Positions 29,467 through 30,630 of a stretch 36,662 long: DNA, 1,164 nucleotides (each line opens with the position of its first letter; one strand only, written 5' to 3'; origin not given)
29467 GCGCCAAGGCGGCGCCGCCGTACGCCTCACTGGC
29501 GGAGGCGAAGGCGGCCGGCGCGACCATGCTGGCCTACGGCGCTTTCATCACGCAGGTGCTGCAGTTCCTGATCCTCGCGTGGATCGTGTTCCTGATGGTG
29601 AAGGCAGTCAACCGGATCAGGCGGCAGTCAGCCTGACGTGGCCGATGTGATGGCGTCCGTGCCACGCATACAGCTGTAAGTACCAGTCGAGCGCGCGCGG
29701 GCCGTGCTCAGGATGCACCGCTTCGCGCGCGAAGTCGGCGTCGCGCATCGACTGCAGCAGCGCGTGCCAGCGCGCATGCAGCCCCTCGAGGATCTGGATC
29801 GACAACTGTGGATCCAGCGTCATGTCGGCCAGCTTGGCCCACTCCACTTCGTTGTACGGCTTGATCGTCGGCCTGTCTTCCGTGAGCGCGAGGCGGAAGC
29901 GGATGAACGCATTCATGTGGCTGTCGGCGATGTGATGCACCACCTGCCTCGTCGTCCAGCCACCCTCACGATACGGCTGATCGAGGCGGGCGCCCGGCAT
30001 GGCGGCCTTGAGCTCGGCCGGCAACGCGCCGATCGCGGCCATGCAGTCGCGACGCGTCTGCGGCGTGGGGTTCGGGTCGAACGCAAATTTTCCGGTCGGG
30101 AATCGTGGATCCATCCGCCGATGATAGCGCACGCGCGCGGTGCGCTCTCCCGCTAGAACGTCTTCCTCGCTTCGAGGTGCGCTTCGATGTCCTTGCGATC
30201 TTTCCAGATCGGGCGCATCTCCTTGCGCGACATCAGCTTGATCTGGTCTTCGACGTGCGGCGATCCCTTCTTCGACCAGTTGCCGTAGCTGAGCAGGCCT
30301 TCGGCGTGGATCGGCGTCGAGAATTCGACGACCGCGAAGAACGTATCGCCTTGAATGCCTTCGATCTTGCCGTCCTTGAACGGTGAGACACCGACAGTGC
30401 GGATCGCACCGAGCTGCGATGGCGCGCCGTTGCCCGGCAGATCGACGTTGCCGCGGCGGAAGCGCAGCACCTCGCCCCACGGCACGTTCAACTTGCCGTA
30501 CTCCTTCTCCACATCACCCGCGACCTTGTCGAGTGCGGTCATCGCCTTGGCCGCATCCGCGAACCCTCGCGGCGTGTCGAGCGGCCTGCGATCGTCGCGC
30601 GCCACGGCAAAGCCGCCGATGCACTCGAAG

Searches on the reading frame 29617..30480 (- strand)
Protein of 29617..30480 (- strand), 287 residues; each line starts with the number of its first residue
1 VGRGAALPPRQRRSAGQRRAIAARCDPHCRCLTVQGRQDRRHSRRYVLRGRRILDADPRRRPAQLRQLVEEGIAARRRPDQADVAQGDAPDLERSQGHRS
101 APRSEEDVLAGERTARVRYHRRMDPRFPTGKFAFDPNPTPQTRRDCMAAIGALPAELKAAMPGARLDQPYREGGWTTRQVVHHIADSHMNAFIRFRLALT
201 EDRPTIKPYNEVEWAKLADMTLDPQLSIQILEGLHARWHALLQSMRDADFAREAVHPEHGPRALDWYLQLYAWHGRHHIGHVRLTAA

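Call 6: search_protein_families(library=pfam, proteins=[window:29617-30480:-])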
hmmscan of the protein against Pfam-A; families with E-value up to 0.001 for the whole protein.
window:29617-30480:- (287 aa): 1 family
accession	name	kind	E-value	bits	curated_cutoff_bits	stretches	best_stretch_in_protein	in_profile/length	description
PF12867.12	DinB_2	-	3.5e-20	73.2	24.8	1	159-281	14-127/128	DinB superfamily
